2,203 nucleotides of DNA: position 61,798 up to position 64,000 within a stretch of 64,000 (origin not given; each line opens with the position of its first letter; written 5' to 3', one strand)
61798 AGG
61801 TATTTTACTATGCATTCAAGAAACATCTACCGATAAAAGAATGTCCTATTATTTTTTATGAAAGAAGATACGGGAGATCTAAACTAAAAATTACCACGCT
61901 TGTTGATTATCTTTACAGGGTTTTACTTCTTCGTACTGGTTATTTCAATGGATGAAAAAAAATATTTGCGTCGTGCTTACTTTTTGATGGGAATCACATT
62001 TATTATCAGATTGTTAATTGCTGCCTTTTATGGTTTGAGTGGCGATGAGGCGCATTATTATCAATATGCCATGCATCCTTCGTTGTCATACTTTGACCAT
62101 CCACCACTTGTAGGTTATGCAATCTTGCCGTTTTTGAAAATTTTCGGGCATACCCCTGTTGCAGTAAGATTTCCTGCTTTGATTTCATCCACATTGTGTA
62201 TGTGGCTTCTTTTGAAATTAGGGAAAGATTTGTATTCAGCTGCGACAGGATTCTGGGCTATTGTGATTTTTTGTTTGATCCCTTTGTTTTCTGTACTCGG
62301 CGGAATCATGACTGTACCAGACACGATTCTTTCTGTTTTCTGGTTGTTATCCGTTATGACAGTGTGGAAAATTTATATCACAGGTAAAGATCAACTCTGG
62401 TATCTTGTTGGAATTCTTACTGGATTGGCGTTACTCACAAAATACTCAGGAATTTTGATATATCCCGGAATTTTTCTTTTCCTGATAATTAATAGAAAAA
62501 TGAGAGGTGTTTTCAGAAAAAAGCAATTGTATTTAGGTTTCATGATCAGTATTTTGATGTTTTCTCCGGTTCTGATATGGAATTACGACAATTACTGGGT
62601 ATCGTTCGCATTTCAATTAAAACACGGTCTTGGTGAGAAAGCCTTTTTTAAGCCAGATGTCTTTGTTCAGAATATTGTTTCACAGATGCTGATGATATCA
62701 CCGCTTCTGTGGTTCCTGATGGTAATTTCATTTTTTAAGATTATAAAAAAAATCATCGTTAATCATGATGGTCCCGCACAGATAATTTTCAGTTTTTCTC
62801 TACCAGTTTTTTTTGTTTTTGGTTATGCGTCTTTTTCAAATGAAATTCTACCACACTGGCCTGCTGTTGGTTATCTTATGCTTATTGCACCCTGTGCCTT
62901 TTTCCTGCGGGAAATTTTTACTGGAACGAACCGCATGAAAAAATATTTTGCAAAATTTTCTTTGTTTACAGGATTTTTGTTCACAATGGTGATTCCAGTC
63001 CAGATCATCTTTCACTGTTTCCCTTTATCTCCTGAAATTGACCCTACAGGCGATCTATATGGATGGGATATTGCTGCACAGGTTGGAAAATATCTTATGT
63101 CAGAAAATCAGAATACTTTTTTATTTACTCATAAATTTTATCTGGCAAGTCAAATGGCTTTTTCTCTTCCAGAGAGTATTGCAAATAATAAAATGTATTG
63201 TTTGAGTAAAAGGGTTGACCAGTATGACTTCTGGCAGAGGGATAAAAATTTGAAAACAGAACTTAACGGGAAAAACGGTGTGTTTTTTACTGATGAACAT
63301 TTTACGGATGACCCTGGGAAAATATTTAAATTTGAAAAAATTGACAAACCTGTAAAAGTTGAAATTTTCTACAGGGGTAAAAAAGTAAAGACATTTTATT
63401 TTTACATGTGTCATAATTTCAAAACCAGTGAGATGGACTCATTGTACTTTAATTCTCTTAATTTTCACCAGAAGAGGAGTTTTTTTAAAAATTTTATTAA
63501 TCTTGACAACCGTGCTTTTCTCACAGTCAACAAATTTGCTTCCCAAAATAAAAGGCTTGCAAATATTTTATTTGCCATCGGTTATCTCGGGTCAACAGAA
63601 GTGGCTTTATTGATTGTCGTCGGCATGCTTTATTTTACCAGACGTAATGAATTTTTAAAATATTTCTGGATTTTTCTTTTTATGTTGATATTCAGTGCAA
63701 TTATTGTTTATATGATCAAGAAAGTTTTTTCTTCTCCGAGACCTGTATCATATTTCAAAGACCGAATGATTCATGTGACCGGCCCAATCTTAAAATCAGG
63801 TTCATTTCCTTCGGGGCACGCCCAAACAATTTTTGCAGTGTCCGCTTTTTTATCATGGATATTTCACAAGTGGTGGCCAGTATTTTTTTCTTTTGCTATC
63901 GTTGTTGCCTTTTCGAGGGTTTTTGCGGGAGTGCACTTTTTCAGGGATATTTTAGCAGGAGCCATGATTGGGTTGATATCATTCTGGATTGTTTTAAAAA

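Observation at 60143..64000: Envelope glycosylation/lipid A-modification-like cluster: GT9, then GT2 polyprenol-P-sugar synthase, then GT-C (ArnT/PMT-like) fused to a PAP2 phosphatase; the last ORF is missing from the ORF track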

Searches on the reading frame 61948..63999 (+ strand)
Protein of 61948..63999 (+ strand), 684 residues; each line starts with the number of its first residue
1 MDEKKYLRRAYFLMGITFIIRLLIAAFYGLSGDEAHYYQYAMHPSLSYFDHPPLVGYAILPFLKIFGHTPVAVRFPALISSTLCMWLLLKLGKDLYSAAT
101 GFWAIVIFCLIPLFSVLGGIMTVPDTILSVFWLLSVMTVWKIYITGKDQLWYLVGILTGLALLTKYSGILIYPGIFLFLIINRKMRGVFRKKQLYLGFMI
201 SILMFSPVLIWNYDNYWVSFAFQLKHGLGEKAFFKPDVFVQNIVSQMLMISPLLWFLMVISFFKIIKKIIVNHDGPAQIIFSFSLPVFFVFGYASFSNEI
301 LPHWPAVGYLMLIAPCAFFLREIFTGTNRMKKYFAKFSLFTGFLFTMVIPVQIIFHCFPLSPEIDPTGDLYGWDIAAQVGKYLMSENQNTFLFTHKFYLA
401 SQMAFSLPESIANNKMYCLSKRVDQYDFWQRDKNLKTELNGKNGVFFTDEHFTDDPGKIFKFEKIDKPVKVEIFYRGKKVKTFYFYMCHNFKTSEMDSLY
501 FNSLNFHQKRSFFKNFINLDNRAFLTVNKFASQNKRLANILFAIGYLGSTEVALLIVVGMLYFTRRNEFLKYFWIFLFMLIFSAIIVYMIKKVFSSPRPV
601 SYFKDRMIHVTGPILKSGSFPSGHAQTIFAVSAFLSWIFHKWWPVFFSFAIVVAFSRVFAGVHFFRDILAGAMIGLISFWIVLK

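Call 8: search_protein_families(library=pfam, proteins=[window:61948-63999:+], max_evalue=0.01)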
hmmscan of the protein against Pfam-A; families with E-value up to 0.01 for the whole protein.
window:61948-63999:+ (684 aa): 3 families
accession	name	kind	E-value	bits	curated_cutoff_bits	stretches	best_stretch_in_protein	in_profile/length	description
PF13231.12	PMT_2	-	4.4e-29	102.2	26.1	1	50-211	1-160/160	Dolichyl-phosphate-mannose-protein mannosyltransferase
PF01569.27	PAP2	-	3.4e-22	79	27.2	1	574-683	3-122/130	PAP2 superfamily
PF14378.12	PAP2_3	-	5.8e-05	23.4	27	1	517-681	4-190/190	PAP2 superfamily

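Call 9: search_protein_families(library=ncbifam, proteins=[window:61948-63999:+], max_evalue=0.01)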
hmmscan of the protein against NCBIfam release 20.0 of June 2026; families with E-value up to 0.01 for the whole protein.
window:61948-63999:+ (684 aa): 2 families
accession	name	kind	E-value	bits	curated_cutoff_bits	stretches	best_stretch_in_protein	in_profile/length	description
NF047884.1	UdeprDiPSep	equivalog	1.1e-10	41.7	250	1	536-678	40-179/188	undecaprenyl-diphosphatase SepP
NF008813.0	PRK11837.1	equivalog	4e-08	33.4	229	1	521-678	7-164/202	undecaprenyl-diphosphate phosphatase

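Call 10: find_homologous_proteins(query=window:61948-63999:+, max_evalue=0.00001)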
Query window:61948-63999:+ (684 aa): 797 proteins with E <= 0.00001 among 8000 candidates; the best 120 are listed.
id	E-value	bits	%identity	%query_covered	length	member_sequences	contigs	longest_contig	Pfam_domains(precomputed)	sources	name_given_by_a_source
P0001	0.0e+0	1553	100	100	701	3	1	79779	PF01569.28,PF13231.13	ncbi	ncbi:MAG: glycosyltransferase family 39 protein [Candidatus Ratteibacteria bacterium]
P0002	0.0e+0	1333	84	100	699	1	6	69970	PF01569.28,PF13231.13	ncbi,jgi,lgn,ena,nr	ncbi:MAG TPA: glycosyltransferase family 39 protein [bacterium]|nr:glycosyltransferase family 39 pro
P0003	0.0e+0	1243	79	100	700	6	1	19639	PF01569.28,PF13231.13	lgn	-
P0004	4.4e-291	986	62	100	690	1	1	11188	PF01569.28,PF13231.13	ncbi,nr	ncbi:MAG: glycosyltransferase family 39 protein, partial [Candidatus Omnitrophica bacterium]|nr:glyc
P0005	5.2e-290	982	63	100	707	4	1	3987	PF01569.28,PF13231.13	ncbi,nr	ncbi:MAG: glycosyltransferase family 39 protein [Candidatus Omnitrophica bacterium]|nr:glycosyltrans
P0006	3.5e-288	976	62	100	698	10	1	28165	PF01569.28,PF13231.13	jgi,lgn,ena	-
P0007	2.9e-286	970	61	100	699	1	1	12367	PF01569.28,PF13231.13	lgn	-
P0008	9.9e-282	955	61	100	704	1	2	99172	PF01569.28,PF13231.13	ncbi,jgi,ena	-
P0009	1.6e-281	954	63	97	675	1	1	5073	PF01569.28,PF13231.13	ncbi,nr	ncbi:MAG: glycosyltransferase family 39 protein [Candidatus Omnitrophica bacterium]|nr:glycosyltrans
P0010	1.3e-280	951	61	100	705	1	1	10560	PF01569.28,PF13231.13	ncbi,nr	ncbi:MAG: glycosyltransferase family 39 protein [bacterium]|nr:glycosyltransferase family 39 protein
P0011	3.3e-279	947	61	100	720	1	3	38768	PF02366.25,PF01569.28,PF13231.13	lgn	-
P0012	2.2e-276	937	61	100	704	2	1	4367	PF01569.28,PF13231.13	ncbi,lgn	-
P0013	1.1e-189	651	47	100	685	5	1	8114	PF01569.28,PF13231.13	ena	-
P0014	5.0e-184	632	44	99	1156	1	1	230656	PF01569.28,PF13231.13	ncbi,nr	ncbi:MAG: glycosyltransferase family 39 protein [bacterium]|nr:glycosyltransferase family 39 protein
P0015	5.1e-184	632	44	99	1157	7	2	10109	PF01569.28,PF13231.13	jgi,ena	-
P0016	1.1e-181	624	43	100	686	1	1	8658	PF01569.28,PF13231.13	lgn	-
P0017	1.7e-181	624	44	97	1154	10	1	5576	PF01569.28,PF13231.13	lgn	-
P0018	2.7e-180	620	44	100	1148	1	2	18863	PF01569.28,PF13231.13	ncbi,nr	ncbi:MAG: glycosyltransferase family 39 protein [Candidatus Omnitrophica bacterium]|nr:glycosyltrans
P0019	4.5e-180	619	43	100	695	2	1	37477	PF02366.25,PF01569.28,PF13231.13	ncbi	-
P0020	8.4e-180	618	43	100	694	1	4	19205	PF01569.28,PF13231.13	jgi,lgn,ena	-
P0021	9.1e-179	615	43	100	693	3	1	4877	PF01569.28,PF13231.13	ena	-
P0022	1.0e-178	614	44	100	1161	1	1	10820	PF01569.28,PF13231.13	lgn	-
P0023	7.7e-176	605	45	92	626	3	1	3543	PF13231.13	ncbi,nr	ncbi:MAG: glycosyltransferase family 39 protein, partial [Candidatus Omnitrophica bacterium]|nr:glyc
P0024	2.5e-174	600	57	67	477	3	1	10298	PF01569.28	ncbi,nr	ncbi:MAG: phosphatase PAP2 family protein, partial [Candidatus Omnitrophica bacterium]|nr:phosphatas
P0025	1.2e-173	598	42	100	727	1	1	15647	PF01569.28,PF13231.13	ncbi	-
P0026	2.1e-170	587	43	99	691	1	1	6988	PF01569.28,PF13231.13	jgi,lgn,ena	-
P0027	1.0e-167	578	41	100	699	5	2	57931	PF02366.25,PF01569.28,PF13231.13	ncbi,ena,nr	ncbi:MAG TPA: glycosyltransferase family 39 protein [bacterium]|nr:glycosyltransferase family 39 pro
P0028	2.0e-166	574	42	100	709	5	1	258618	PF02366.25,PF01569.28,PF13231.13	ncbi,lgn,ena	-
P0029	1.8e-153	531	39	99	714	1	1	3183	PF01569.28,PF14378.13,PF13231.13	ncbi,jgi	-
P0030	2.0e-141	491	46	72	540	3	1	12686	PF13231.13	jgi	-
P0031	2.2e-139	484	43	79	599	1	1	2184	PF01569.28,PF13231.13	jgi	-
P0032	8.9e-127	443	35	100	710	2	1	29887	PF01569.28,PF14378.13,PF13231.13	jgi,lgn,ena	-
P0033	1.2e-125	439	37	96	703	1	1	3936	PF01569.28,PF13231.13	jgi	-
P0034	1.6e-125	439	36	100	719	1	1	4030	PF01569.28,PF14378.13,PF13231.13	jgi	jgi:undecaprenyl-diphosphatase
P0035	5.2e-124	434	34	99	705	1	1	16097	PF01569.28,PF13231.13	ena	-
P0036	6.4e-124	433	35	96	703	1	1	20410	PF01569.28,PF13231.13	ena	-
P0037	6.6e-123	430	38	97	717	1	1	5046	PF02366.25,PF01569.28,PF13231.13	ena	-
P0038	1.0e-122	429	36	99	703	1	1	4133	PF01569.28,PF14378.13,PF13231.13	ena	-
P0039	9.7e-122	426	35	99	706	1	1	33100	PF01569.28,PF14378.13,PF13231.13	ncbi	-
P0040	1.4e-121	426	35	99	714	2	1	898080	PF01569.28,PF14378.13,PF13231.13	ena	-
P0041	1.7e-121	425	35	97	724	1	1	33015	PF02366.25,PF01569.28,PF13231.13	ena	-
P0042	6.4e-120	420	36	98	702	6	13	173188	PF01569.28,PF14378.13,PF13231.13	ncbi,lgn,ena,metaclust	metaclust:\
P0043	1.5e-118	416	35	97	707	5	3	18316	PF02366.25,PF01569.28,PF13231.13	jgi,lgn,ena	-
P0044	4.8e-118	414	35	98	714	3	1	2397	PF01569.28,PF14378.13,PF13231.13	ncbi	ncbi:MAG: glycosyltransferase family 39 protein, partial [Elusimicrobiota bacterium]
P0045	7.3e-118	413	35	99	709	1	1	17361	PF02366.25,PF01569.28,PF14378.13,PF13231.13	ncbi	ncbi:MAG: glycosyltransferase family 39 protein [Elusimicrobiota bacterium]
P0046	2.0e-117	412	34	98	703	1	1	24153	PF01569.28,PF13231.13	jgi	jgi:membrane-associated phospholipid phosphatase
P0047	2.1e-116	408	36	97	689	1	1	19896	PF01569.28,PF14378.13,PF13231.13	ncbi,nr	ncbi:MAG: glycosyltransferase family 39 protein [Elusimicrobia bacterium]|nr:glycosyltransferase fam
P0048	1.2e-115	406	35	98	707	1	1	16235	PF02366.25,PF01569.28,PF13231.13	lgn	-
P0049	1.5e-115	406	34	99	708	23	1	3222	PF02366.25,PF01569.28,PF13231.13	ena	-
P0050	8.0e-115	403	34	99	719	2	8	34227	PF01569.28,PF13231.13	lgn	-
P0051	1.1e-113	399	35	97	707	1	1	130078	PF02366.25,PF01569.28,PF14378.13,PF13231.13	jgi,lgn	jgi:undecaprenyl-diphosphatase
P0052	1.5e-113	399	34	100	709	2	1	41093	PF01569.28,PF13231.13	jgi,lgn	jgi:membrane-associated phospholipid phosphatase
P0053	1.9e-113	399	35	99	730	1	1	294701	PF02366.25,PF01569.28,PF13231.13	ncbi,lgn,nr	ncbi:MAG: glycosyltransferase family 39 protein [Elusimicrobia bacterium]|nr:glycosyltransferase fam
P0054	2.0e-113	399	34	99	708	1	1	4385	PF02366.25,PF01569.28,PF13231.13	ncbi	-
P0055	4.0e-113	398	33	97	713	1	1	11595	PF02366.25,PF01569.28,PF13231.13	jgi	jgi:membrane-associated phospholipid phosphatase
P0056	1.4e-112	396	35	99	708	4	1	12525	PF01569.28,PF13231.13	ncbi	-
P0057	2.5e-111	392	33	97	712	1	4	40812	PF02366.25,PF01569.28,PF13231.13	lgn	-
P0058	1.1e-109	386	33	97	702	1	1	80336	PF01569.28,PF13231.13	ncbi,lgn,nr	ncbi:MAG: glycosyltransferase family 39 protein [Endomicrobiales bacterium]|nr:glycosyltransferase f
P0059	1.5e-109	386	34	96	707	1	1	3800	PF02366.25,PF01569.28,PF13231.13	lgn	-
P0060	1.7e-109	386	33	97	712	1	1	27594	PF02366.25,PF01569.28,PF14378.13,PF13231.13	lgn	-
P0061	3.2e-109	385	34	98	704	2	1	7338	PF02366.25,PF01569.28,PF13231.13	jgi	jgi:4-amino-4-deoxy-L-arabinose transferase-like glycosyltransferase/membrane-associated phospholipi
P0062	3.9e-109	384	33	99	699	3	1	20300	PF01569.28,PF13231.13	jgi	jgi:undecaprenyl-diphosphatase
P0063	7.1e-109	384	35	96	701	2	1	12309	PF01569.28,PF14378.13,PF13231.13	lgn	-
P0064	1.4e-108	383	33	98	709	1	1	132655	PF01569.28,PF13231.13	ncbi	ncbi:MAG: glycosyltransferase family 39 protein [Elusimicrobiota bacterium]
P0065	1.8e-108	382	34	98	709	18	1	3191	PF02366.25,PF01569.28,PF13231.13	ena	-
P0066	1.8e-108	382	34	98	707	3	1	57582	PF02366.25,PF01569.28,PF13231.13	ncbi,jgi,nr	ncbi:MAG: glycosyltransferase family 39 protein [Endomicrobium sp.]|jgi:membrane-associated phosphol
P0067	2.1e-108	382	34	96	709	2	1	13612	PF01569.28,PF13231.13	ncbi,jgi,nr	ncbi:MAG: glycosyltransferase family 39 protein [Endomicrobium sp.]|jgi:undecaprenyl-diphosphatase|n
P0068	9.5e-108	380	35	98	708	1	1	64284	PF02366.25,PF01569.28,PF13231.13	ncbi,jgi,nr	ncbi:MAG: glycosyltransferase family 39 protein [Endomicrobium sp.]|jgi:undecaprenyl-diphosphatase|n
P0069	2.1e-107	379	35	97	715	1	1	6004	PF02366.25,PF01569.28,PF13231.13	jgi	jgi:4-amino-4-deoxy-L-arabinose transferase-like glycosyltransferase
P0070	3.5e-106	375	33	96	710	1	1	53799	PF02366.25,PF01569.28,PF13231.13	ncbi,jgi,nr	ncbi:MAG: glycosyltransferase family 39 protein [Endomicrobium sp.]|jgi:membrane-associated phosphol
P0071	6.4e-106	374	33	97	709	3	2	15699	PF02366.25,PF01569.28,PF13231.13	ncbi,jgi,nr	ncbi:MAG: glycosyltransferase family 39 protein [Endomicrobium sp.]|jgi:4-amino-4-deoxy-L-arabinose 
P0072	1.5e-105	373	34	98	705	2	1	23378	PF01569.28,PF13231.13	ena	-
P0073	3.9e-105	371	35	99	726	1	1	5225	PF02366.25,PF01569.28,PF13231.13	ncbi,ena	-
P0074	6.3e-105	371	35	95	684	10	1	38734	PF01569.28,PF13231.13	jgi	-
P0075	1.2e-104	370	32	100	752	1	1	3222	PF01569.28,PF13231.13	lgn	-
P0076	1.3e-104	369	34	98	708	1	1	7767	PF01569.28,PF13231.13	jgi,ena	-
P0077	1.4e-104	369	38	74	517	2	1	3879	PF01569.28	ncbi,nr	ncbi:MAG: phosphatase PAP2 family protein, partial [Candidatus Omnitrophica bacterium]|nr:phosphatas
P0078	1.5e-104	369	34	98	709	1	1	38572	PF01569.28,PF13231.13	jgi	jgi:membrane-associated phospholipid phosphatase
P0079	2.2e-104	369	33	98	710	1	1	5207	PF02366.25,PF01569.28,PF13231.13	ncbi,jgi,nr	ncbi:MAG: glycosyltransferase family 39 protein [Endomicrobium sp.]|jgi:undecaprenyl-diphosphatase|n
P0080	3.8e-103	365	33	96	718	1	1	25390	PF01569.28,PF13231.13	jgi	jgi:undecaprenyl-diphosphatase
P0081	7.3e-103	364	32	98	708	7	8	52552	PF01569.28,PF13231.13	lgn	-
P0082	8.0e-102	360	33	98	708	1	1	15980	PF02366.25,PF01569.28,PF13231.13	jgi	jgi:membrane-associated phospholipid phosphatase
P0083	2.6e-101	359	33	97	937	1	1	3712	PF02366.25,PF01569.28,PF00535.33,PF13231.13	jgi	jgi:4-amino-4-deoxy-L-arabinose transferase-like glycosyltransferase/membrane-associated phospholipi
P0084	4.5e-101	358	33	98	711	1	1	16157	PF02366.25,PF01569.28,PF13231.13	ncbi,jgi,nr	ncbi:MAG: glycosyltransferase family 39 protein [Endomicrobium sp.]|jgi:membrane-associated phosphol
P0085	8.1e-101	357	33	99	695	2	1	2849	PF01569.28,PF13231.13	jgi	jgi:membrane-associated phospholipid phosphatase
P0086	1.0e-100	357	33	98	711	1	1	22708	PF02366.25,PF01569.28,PF13231.13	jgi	jgi:undecaprenyl-diphosphatase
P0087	3.6e-99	352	33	97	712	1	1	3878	PF01569.28,PF13231.13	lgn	-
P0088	3.0e-97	345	33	98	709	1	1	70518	PF02366.25,PF01569.28,PF13231.13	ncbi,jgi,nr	ncbi:MAG: glycosyltransferase family 39 protein [Endomicrobium sp.]|jgi:membrane-associated phosphol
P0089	2.9e-96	342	33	97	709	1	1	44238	PF01569.28,PF13231.13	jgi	jgi:undecaprenyl-diphosphatase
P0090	3.6e-95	338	32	97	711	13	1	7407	PF01569.28,PF13231.13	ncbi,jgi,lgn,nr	ncbi:MAG: glycosyltransferase family 39 protein [Endomicrobium sp.]|jgi:undecaprenyl-diphosphatase|n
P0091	2.8e-92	329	43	55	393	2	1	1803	PF14360.13,PF01569.28,PF14378.13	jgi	jgi:membrane-associated phospholipid phosphatase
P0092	5.5e-89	318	32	97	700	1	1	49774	PF01569.28,PF13231.13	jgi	jgi:4-amino-4-deoxy-L-arabinose transferase-like glycosyltransferase/membrane-associated phospholipi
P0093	6.0e-88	314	37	75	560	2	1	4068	PF02366.25,PF13231.13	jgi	jgi:hypothetical protein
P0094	1.6e-87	313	37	67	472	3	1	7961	PF02366.25,PF13231.13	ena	-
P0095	5.3e-86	308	32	98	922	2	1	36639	PF01569.28,PF00535.33,PF13231.13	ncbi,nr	ncbi:MAG: glycosyltransferase family 39 protein [Endomicrobia bacterium]|nr:glycosyltransferase fami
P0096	2.3e-80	289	36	66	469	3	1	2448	PF02366.25,PF13231.13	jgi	jgi:4-amino-4-deoxy-L-arabinose transferase-like glycosyltransferase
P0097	5.1e-77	278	34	72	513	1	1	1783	PF02366.25,PF13231.13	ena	-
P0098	1.4e-71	260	38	55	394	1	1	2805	PF13231.13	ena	-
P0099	2.8e-71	259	33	70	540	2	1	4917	PF13231.13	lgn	-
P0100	4.1e-69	252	34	69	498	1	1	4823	PF02366.25,PF13231.13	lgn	-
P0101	1.5e-68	250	33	70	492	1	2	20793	PF02366.25,PF13231.13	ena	-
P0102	1.2e-66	244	33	69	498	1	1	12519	PF02366.25,PF13231.13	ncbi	-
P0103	1.1e-64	237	33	72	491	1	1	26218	PF02366.25,PF13231.13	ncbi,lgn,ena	-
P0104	2.9e-63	233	31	70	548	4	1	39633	PF02366.25,PF13231.13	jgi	jgi:4-amino-4-deoxy-L-arabinose transferase-like glycosyltransferase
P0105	2.2e-61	227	32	69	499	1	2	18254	PF13231.13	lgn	-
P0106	1.9e-60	224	33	68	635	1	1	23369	PF02366.25,PF04138.21,PF13231.13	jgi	-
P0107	6.7e-60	222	32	68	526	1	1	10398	PF02366.25,PF13231.13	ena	-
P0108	2.9e-59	220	31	72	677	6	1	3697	PF02366.25,PF01569.28,PF14378.13,PF13231.13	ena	-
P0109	1.1e-58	218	32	70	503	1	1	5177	PF02366.25,PF13231.13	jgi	jgi:hypothetical protein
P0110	1.3e-58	217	33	71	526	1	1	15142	PF13231.13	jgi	-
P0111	1.7e-58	217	33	70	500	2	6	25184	PF02366.25,PF13231.13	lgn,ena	-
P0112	2.6e-58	216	32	71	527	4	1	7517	PF02366.25,PF13231.13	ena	-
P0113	1.1e-57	214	30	71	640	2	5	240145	PF02366.25,PF04138.21,PF13231.13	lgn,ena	-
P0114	2.2e-57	213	29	71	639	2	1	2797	PF02366.25,PF04138.21,PF13231.13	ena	-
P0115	2.9e-57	213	30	71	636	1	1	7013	PF02366.25,PF04138.21,PF13231.13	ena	-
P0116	3.7e-57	213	30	69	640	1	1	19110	PF02366.25,PF04138.21,PF13231.13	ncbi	-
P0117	1.7e-56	210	31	71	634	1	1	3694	PF02366.25,PF04138.21,PF13231.13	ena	-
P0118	1.9e-56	210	28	71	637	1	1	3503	PF02366.25,PF04138.21,PF13231.13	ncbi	-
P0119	1.0e-55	208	29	94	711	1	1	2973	PF01569.28,PF13231.13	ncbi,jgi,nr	ncbi:MAG: glycosyltransferase family 39 protein [Elusimicrobiota bacterium]|jgi:4-amino-4-deoxy-L-ar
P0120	1.4e-55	207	31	69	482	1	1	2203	PF02366.25,PF13231.13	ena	-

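Call 11: find_encoding_contigs(protein=P0001, flank=10000, max_places=3)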
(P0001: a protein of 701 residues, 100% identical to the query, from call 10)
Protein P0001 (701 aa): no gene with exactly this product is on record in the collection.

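Call 13: search_solved_structures(query=P0001, max_evalue=0.01, show_alignments=2)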
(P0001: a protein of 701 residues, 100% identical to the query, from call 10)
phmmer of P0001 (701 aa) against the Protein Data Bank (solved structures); distinct sequences matched with E-value up to 0.01: 4.
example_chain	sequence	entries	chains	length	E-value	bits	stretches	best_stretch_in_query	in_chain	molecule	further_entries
6ebu_A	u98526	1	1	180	6.5e-11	44.8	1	537-685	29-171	LpxE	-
5jki_A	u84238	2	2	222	1.6e-05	27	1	537-696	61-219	Putative lipid phosphate phosphatase YodM | Phosphatidylglycerophosphatase B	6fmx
7f18_A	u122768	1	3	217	2e-05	26.7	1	588-673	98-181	Acid phosphatase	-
7f17_A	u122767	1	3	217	2e-05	26.7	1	588-673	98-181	Acid phosphatase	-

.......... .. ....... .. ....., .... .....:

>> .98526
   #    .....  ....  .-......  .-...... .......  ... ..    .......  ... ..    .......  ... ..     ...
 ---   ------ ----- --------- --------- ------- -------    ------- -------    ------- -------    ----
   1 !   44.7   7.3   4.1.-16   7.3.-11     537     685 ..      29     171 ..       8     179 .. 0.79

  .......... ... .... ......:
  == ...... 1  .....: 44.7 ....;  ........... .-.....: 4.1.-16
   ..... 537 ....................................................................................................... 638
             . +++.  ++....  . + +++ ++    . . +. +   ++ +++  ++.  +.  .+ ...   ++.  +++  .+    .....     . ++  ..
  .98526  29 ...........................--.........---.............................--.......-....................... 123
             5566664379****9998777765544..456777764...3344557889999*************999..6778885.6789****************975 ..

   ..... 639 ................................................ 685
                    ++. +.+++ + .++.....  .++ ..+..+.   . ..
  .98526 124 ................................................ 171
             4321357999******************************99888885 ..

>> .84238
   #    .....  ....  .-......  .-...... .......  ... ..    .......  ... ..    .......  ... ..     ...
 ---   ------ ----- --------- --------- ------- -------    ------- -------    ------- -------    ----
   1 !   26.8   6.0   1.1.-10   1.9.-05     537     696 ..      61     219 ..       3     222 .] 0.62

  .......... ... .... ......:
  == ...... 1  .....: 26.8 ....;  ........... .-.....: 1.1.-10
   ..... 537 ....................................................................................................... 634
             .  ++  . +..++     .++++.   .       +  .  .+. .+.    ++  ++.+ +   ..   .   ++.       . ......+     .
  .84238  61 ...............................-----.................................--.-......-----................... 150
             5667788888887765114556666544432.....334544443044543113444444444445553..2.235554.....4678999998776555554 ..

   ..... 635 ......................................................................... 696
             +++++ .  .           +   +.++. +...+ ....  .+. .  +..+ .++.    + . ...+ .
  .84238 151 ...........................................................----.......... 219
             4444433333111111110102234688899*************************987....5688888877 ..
